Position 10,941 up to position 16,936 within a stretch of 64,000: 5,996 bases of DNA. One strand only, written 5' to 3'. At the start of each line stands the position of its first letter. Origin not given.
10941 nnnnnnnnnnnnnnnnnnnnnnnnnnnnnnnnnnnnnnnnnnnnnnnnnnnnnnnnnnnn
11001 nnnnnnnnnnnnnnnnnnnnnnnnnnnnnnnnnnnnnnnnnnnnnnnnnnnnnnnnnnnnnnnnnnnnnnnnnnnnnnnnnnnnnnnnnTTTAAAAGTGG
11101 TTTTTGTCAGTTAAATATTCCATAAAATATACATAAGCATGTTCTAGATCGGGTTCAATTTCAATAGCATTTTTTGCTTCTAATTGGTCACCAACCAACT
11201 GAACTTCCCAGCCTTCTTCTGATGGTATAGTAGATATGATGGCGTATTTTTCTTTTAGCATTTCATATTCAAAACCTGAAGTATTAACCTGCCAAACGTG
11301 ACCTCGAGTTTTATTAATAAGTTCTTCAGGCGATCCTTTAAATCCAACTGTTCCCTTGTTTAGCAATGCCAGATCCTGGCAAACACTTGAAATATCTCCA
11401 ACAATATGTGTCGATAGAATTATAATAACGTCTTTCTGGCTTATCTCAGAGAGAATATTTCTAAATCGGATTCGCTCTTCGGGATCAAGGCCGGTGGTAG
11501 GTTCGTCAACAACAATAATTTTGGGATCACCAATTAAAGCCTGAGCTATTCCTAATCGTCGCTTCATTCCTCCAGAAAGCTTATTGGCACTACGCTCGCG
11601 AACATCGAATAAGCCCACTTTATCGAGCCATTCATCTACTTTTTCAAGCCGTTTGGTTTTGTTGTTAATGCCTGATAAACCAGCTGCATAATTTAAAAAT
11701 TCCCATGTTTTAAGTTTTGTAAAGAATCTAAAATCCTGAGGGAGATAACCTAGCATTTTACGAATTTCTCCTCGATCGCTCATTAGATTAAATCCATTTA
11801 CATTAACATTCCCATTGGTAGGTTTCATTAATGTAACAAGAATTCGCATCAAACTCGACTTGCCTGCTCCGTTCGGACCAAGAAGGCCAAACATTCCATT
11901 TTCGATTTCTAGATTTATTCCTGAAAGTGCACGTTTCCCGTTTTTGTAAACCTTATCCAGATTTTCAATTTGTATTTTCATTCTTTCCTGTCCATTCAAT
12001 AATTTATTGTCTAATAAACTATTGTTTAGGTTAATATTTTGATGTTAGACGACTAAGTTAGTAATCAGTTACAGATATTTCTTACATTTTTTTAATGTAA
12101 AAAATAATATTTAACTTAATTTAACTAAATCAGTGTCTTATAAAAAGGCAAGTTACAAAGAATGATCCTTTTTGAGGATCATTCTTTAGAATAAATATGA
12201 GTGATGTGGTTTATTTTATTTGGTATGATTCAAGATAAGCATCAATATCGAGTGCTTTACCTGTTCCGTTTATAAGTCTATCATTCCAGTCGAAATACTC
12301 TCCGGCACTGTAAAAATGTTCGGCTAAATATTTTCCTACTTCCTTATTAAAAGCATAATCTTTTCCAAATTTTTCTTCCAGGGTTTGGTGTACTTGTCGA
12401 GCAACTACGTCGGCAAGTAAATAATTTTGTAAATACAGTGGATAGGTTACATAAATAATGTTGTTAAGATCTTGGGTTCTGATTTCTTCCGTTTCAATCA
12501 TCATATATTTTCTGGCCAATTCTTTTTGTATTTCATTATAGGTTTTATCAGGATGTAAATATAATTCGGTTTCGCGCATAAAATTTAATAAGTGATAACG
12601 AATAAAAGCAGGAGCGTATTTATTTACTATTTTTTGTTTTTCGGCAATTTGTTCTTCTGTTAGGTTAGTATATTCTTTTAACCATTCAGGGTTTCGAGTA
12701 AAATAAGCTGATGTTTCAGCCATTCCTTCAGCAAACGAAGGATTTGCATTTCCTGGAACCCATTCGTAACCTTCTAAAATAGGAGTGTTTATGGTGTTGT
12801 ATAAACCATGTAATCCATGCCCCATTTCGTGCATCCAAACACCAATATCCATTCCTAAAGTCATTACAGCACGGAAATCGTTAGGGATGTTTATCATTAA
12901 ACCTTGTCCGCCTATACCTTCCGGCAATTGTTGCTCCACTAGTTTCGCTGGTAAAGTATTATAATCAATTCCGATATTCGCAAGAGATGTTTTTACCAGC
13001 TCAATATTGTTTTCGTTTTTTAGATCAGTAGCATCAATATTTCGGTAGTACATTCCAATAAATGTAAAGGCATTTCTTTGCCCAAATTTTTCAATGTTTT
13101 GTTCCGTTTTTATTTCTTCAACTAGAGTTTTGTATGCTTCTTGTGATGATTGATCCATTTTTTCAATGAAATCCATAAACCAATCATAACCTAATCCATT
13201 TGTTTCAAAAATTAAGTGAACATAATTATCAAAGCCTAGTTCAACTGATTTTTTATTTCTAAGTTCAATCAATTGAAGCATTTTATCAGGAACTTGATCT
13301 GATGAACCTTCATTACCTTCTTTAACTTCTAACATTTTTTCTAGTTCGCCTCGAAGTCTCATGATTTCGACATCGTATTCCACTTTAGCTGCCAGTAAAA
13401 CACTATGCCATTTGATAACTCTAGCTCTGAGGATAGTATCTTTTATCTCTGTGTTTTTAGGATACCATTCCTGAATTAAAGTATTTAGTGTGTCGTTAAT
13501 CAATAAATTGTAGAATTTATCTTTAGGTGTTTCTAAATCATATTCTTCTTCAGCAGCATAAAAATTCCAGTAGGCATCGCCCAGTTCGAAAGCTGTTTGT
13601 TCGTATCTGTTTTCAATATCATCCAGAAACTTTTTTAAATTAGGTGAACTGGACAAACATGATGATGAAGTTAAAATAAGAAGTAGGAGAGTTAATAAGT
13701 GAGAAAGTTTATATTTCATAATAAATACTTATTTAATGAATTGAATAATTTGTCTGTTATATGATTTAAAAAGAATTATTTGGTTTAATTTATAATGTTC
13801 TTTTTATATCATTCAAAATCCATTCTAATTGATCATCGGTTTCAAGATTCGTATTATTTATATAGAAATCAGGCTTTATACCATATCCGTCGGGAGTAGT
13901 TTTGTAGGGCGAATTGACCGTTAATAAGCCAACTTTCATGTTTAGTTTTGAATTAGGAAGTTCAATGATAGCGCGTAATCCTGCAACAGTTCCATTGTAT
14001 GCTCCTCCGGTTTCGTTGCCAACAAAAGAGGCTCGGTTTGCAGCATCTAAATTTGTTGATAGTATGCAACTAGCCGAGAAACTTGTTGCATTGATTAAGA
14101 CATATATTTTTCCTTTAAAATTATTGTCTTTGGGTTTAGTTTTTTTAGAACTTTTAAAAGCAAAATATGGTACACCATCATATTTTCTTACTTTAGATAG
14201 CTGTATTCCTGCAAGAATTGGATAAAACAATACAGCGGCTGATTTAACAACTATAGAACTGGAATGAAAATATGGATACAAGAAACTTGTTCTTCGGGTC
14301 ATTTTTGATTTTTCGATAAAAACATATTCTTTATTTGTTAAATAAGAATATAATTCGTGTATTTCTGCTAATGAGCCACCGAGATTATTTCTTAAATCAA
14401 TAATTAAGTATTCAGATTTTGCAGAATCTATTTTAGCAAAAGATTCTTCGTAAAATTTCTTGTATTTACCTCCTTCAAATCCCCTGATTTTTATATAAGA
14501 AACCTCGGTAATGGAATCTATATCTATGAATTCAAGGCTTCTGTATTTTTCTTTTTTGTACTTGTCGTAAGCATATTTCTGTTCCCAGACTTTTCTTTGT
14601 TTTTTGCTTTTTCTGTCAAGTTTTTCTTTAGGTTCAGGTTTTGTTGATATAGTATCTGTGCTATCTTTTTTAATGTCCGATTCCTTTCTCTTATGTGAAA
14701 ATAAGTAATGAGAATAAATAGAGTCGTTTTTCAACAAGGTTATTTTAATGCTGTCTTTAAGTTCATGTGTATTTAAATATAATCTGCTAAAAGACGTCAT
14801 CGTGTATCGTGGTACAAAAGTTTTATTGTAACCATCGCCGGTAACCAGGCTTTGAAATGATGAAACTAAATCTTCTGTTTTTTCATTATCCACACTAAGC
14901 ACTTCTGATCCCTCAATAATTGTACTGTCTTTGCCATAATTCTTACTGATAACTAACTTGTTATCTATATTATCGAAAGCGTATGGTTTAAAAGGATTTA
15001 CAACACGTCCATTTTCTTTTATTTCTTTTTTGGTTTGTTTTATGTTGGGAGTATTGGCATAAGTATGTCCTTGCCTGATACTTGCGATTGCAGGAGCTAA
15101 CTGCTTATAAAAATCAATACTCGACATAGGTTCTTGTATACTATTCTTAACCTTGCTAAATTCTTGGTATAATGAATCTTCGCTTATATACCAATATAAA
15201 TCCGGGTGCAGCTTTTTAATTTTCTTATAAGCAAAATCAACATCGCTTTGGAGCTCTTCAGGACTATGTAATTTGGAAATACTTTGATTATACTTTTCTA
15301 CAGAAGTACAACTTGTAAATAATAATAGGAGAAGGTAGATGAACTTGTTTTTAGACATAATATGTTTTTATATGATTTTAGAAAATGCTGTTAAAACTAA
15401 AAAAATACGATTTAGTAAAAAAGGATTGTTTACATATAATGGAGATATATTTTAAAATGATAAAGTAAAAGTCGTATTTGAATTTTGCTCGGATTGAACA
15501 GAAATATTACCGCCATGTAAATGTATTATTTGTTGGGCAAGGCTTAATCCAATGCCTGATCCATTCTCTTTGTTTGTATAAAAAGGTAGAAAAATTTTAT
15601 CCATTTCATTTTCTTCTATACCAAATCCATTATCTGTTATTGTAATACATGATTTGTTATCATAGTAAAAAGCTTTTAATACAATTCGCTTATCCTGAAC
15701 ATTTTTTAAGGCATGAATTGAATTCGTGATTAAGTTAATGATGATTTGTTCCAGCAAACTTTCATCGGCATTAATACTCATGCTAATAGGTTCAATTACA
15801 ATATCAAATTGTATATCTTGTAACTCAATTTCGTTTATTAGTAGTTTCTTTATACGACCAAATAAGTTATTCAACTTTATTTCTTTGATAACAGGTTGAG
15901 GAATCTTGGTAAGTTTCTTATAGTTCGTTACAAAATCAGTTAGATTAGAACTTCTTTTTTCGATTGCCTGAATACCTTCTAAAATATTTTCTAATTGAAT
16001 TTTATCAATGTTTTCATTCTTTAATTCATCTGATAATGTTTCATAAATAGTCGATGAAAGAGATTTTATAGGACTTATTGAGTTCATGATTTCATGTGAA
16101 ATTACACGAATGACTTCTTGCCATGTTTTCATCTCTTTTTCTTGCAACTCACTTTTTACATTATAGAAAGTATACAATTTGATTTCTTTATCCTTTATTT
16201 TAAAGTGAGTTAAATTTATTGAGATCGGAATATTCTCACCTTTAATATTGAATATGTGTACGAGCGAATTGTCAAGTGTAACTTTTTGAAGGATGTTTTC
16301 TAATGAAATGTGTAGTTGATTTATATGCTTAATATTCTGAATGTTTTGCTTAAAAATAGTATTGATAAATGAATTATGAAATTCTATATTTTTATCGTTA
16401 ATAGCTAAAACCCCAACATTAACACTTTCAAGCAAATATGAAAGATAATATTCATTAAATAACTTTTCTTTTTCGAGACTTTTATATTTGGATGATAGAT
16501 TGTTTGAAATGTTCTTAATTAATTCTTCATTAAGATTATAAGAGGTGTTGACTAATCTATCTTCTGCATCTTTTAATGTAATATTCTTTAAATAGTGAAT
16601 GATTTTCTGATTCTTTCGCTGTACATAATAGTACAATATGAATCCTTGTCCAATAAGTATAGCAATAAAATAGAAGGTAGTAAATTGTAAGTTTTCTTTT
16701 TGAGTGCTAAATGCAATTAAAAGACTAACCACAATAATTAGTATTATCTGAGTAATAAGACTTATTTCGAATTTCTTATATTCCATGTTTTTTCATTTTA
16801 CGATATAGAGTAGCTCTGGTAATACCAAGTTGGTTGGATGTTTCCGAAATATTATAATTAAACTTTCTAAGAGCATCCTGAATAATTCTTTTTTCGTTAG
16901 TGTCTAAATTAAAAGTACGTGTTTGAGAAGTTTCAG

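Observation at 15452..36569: Four-fold tandem amplification of a complete sensor / sigma-54 activator / orphan FtsX permease cassette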

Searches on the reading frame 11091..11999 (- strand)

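Call 10: search_protein_families(library=pfam, proteins=[window:11091-11999:-])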
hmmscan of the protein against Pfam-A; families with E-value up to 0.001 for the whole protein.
window:11091-11999:- (302 aa): 6 families
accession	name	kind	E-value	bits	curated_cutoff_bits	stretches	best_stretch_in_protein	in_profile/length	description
PF00005.33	ABC_tran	-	3e-30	106.1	25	1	26-169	2-137/137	ABC transporter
PF13304.12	AAA_21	-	7.9e-15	56.1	27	2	134-198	231-298/304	AAA domain, putative AbiEii toxin, Type IV TA system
PF13175.12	AAA_15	-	2.4e-05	24.6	32.1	0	23-61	12-50/374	AAA ATPase domain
PF02463.25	SMC_N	-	5.2e-05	23.2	40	0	27-52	17-42/220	RecF/RecN/SMC N terminal domain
PF13476.12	AAA_23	-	0.00028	22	27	1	8-54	1-39/201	AAA domain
PF13555.12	AAA_29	-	0.0003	20.9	27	1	31-68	18-55/61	P-loop containing region of AAA domain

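Call 86: search_protein_families(library=ncbifam, proteins=[window:11091-11999:-], max_evalue=1e-20)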
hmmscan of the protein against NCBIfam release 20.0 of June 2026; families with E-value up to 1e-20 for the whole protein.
window:11091-11999:- (302 aa): 103 families (the best 25 are shown)
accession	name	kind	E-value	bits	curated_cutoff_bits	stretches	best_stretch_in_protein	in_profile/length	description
TIGR01188.1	drrA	subfamily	1.4e-56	192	312.45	1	16-262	1-245/302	daunorubicin resistance ABC transporter, ATP-binding protein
TIGR03522.1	GldA_ABC_ATP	equivalog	2.5e-55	188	402.6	1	7-267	1-261/301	gliding motility-associated ABC transporter ATP-binding subunit GldA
TIGR03864.1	PQQ_ABC_ATP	hypoth_equivalog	1.2e-43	149.3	302.25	1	9-233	2-225/236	ABC transporter, ATP-binding subunit, PQQ-dependent alcohol dehydrogenase system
TIGR04406.1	LPS_export_lptB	equivalog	1e-40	139.6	240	1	9-231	2-226/239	LPS export ABC transporter ATP-binding protein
NF033858.1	ABC2_perm_RbbA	equivalog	1.2e-40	139.3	1050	1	7-232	265-489/909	ribosome-associated ATPase/putative transporter RbbA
TIGR03740.1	galliderm_ABC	subfamily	3.2e-40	138.2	309.75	1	10-223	2-207/223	lantibiotic protection ABC transporter ATP-binding subunit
TIGR04521.1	ECF_ATPase_2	equivalog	3.9e-40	137.7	330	1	9-231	1-236/279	energy-coupling factor transporter ATPase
TIGR02315.1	ABC_phnC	equivalog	7.5e-39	133.6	266.1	1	9-236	2-242/243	phosphonate ABC transporter ATP-binding protein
NF010059.0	PRK13536.1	equivalog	5.6e-38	130.5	549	1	5-233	40-267/342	nodulation factor ABC transporter ATP-binding protein NodI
TIGR02673.1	FtsE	equivalog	1.8e-37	129.1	264.85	1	9-201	2-198/214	cell division ATP-binding protein FtsE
NF010060.0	PRK13537.1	equivalog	1.3e-36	126.1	521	1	8-253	15-258/314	nodulation factor ABC transporter ATP-binding protein NodI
NF010158.0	PRK13637.1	equivalog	2.5e-35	122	390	1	7-230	1-235/287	energy-coupling factor transporter ATPase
TIGR04520.1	ECF_ATPase_1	equivalog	3e-35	122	315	1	9-231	1-227/269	energy-coupling factor transporter ATPase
NF040933.2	ABC_arch_GlcV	equivalog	5.2e-34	117.7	450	1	7-231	1-233/357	glucose ABC transporter ATP-binding protein GlcV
TIGR03265.1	PhnT2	equivalog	7e-34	117.6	457.7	1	8-230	4-225/353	putative 2-aminoethylphosphonate ABC transporter ATP-binding protein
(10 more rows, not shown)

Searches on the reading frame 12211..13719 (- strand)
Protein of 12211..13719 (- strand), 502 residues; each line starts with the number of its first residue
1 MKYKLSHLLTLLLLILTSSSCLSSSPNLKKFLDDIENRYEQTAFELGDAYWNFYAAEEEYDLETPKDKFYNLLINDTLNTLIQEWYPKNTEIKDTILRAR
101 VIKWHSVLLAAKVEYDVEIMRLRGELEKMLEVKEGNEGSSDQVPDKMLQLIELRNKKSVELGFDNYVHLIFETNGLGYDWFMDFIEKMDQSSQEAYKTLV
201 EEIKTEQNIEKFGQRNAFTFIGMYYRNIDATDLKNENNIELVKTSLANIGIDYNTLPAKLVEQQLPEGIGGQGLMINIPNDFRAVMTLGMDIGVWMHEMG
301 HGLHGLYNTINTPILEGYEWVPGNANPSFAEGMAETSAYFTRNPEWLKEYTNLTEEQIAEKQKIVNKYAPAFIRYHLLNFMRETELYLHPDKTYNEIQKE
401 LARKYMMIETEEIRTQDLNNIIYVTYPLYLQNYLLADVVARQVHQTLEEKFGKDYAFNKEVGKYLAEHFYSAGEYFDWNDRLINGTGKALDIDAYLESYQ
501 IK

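Call 4: search_protein_families(library=pfam, proteins=[window:12211-13719:-])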
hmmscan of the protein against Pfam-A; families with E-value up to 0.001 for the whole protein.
window:12211-13719:- (502 aa): 1 family
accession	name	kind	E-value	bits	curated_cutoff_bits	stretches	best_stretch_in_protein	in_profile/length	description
PF01432.26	Peptidase_M3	-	0.00011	22.1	27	1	292-497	241-453/457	Peptidase family M3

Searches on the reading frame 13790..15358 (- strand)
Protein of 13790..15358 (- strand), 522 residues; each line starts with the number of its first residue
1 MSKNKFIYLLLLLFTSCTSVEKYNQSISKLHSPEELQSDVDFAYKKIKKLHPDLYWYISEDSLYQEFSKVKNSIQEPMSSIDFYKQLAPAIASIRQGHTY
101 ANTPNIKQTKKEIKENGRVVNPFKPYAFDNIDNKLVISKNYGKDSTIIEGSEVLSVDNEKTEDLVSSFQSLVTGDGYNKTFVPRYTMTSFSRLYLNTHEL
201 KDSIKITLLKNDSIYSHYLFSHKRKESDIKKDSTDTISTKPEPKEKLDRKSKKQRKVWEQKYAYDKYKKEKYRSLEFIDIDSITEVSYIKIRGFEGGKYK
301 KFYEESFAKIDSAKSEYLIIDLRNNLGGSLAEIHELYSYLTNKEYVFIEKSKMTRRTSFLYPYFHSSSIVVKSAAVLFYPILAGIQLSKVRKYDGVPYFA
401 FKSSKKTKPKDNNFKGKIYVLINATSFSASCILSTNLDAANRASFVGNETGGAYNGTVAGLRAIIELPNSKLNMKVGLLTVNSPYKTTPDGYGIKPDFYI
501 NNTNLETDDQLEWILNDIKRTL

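Call 4: search_protein_families(library=pfam, proteins=[window:13790-15358:-])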
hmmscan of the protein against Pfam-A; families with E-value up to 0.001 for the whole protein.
window:13790-15358:- (522 aa): 1 family
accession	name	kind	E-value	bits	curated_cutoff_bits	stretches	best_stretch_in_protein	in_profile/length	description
PF03572.23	Peptidase_S41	-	4.2e-23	82.2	24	1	286-499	2-164/165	Peptidase family S41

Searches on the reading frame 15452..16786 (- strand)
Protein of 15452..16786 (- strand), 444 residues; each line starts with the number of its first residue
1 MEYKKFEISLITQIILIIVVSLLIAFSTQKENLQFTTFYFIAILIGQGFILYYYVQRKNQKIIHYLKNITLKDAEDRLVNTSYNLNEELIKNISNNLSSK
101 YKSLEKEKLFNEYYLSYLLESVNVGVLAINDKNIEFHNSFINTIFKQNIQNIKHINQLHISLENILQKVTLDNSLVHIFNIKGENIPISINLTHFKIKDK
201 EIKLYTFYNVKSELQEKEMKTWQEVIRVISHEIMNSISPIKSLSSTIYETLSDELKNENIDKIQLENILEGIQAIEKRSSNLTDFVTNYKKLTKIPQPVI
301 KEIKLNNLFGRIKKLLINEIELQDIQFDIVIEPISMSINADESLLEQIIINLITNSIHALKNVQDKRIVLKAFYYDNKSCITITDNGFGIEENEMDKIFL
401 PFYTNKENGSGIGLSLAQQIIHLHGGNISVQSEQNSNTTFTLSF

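Call 3: search_protein_families(library=pfam, proteins=[window:15452-16786:-])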
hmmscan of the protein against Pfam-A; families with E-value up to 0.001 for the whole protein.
window:15452-16786:- (444 aa): 3 families
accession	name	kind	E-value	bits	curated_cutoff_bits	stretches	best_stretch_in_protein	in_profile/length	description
PF02518.31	HATPase_c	-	6.3e-22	78.6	26.4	1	341-443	2-106/111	Histidine kinase-, DNA gyrase B-, and HSP90-like ATPase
PF14501.12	HATPase_c_5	-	4.5e-06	27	22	1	347-436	8-94/102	GHKL domain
PF13589.12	HATPase_c_3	-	0.00084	19.8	25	0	345-420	3-83/137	Histidine kinase-, DNA gyrase B-, and HSP90-like ATPase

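Call 11: search_protein_families(library=ncbifam, proteins=[window:15452-16786:-], max_evalue=0.00001)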
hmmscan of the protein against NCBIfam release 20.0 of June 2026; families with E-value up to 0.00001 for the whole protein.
window:15452-16786:- (444 aa): 62 families (the best 25 are shown)
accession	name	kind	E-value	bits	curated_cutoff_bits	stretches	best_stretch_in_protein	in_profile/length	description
NF008468.0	PRK11360.1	equivalog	2.3e-33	115.4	646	1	226-443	400-605/616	two-component system sensor histidine kinase AtoS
NF046044.1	PnpS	equivalog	7e-32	110.9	400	1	61-443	4-388/390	two-component system histidine kinase PnpS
NF007688.0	PRK10364.1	equivalog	2.7e-29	102.2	479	1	229-443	247-448/460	two-component system sensor histidine kinase ZraS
TIGR02966.1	phoR_proteo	equivalog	2.7e-21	75.9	334.2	1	126-444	19-333/333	phosphate regulon sensor histidine kinase PhoR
TIGR02916.1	PEP_his_kin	equivalog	5.2e-21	74.9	300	1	301-443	541-677/679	XrtA/PEP-CTERM system histidine kinase PrsK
NF041735.1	hist_kin_RppB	equivalog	1.1e-20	73.9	400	1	238-443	229-436/438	two-component system sensor histidine kinase RppB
NF040750.1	tetrathio_HK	equivalog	2e-20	72.8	750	1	217-438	333-546/555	tetrathionate respiration histidine kinase TtrS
NF008312.0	PRK11100.1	equivalog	7e-20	71.3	356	1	211-440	247-468/477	two-component system sensor histidine kinase CreC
NF041210.1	his_kin_PieS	equivalog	3.2e-19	69.3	850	1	209-443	238-467/474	two component system sensor histidine kinase PieS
NF008298.1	PRK11086.1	subfamily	4.4e-19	68.3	520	1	299-442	377-521/529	DcuS/MalK family sensor histidine kinase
NF006800.0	PRK09303.1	equivalog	5.3e-19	68.4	342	1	206-442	136-373/383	histidine kinase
NF053867.1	SprKinKinDBac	equivalog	5.3e-19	68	775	1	228-442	292-493/500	sporulation kinase KinD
TIGR02956.1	TMAO_torS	equivalog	1.1e-18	66.8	676.5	1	301-443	535-679/967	TMAO reductase system sensor histidine kinase/response regulator TorS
NF041777.1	sens_FixL_Rhizob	equivalog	1.3e-18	66.9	850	1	321-443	355-478/485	sensor protein FixL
NF010411.0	PRK13837.1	equivalog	4.5e-18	64.6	647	1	299-442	516-671/828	two-component system VirA-like sensor kinase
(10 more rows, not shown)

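Call 34: find_related_loci(query=A3, collection=metagenome_contigs, flank=10000)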
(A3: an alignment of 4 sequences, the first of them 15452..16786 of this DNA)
Query A3 (444 aa) in metagenome_contigs; peptide patterns used: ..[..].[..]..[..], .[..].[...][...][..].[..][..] (x = any residue, [..] = any of these).
600 stretches matched a pattern (row limit reached: there are more); 570 encode a relative of the query (tblastn E <= 1e-3); the best 80 are kept; 80 distinct loci.
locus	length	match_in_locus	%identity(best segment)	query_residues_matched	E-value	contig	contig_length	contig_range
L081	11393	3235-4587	35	1-444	2e-76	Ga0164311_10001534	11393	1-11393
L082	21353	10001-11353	34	1-444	1e-73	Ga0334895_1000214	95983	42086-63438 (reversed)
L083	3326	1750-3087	34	3-444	6e-72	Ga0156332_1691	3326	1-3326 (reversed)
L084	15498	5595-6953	33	1-444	2e-69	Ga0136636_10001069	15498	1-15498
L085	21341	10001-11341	32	1-444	4e-70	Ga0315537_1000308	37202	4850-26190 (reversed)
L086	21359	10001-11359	33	1-444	3e-68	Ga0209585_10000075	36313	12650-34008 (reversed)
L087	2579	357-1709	32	1-444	4e-69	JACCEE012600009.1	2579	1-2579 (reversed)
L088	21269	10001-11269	35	34-444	9e-68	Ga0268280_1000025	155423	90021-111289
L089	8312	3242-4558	36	12-443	3e-65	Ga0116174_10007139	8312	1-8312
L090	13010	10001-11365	31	1-444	1e-64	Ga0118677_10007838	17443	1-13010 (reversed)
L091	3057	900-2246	32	1-444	2e-63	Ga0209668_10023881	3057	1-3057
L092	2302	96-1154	35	101-444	2e-63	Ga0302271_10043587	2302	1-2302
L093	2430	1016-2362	31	1-444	3e-63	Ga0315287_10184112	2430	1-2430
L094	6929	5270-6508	32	37-444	2e-60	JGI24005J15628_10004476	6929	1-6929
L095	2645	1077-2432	31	1-444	2e-58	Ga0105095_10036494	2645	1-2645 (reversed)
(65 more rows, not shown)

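Call 86: search_protein_families(library=ncbifam, proteins=[L082:3044-3718:-], max_evalue=1e-20)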
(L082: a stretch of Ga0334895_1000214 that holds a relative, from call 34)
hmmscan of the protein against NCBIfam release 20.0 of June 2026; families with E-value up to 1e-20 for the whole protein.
L082:3044-3718:- (224 aa): 125 families (the best 25 are shown)
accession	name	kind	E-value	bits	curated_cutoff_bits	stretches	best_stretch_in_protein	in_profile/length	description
NF038007.1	ABC_ATP_DarD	equivalog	4.4e-84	281.3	375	1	1-218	1-218/218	darobactin export ABC transporter ATP-binding protein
TIGR03608.1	L_ocin_972_ABC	subfamily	1.2e-67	227.4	254.85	1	6-213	3-206/206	putative bacteriocin export ABC transporter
NF007826.0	PRK10535.1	equivalog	7.3e-67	226.1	966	1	3-222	6-225/648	macrolide ABC transporter ATP-binding protein/permease MacB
TIGR02211.1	LolD_lipo_ex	equivalog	3.3e-64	216.4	307.75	1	1-219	1-220/221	lipoprotein-releasing ABC transporter ATP-binding protein LolD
TIGR02673.1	FtsE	equivalog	1.1e-63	214.8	264.85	1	1-215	1-212/214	cell division ATP-binding protein FtsE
NF007879.0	PRK10584.1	equivalog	1.3e-63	214.8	336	1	3-221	8-227/228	putative ABC transporter ATP-binding protein YbbA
NF008639.0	PRK11629.1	equivalog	9.1e-57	192.1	360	1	2-220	7-226/234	lipoprotein-releasing ABC transporter ATP-binding protein LolD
TIGR02982.1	heterocyst_DevA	subfamily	4.5e-56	189.9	295.8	1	2-218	2-219/220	ABC exporter ATP-binding subunit, DevA family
NF040933.2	ABC_arch_GlcV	equivalog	1.4e-52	178.8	450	1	2-218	3-220/357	glucose ABC transporter ATP-binding protein GlcV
TIGR03265.1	PhnT2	equivalog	6.4e-51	173.6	457.7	1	8-218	11-213/353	putative 2-aminoethylphosphonate ABC transporter ATP-binding protein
TIGR02315.1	ABC_phnC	equivalog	4.8e-49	167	266.1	1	1-220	1-226/243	phosphonate ABC transporter ATP-binding protein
TIGR00968.1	3a0106s01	subfamily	6.3e-47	160.1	342.75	1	5-219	4-210/237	sulfate ABC transporter ATP-binding protein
TIGR01186.1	proV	subfamily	2.2e-45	155.4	326.6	1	18-219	6-209/363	betaine/proline/choline family ABC transporter ATP-binding protein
TIGR02314.1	ABC_MetN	equivalog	3.2e-45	154.6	499.7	1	1-200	1-200/343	methionine ABC transporter ATP-binding protein MetN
NF007027.0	PRK09493.1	equivalog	2.5e-44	151.4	379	1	1-211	1-207/240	glutamine ABC transporter ATP-binding protein GlnQ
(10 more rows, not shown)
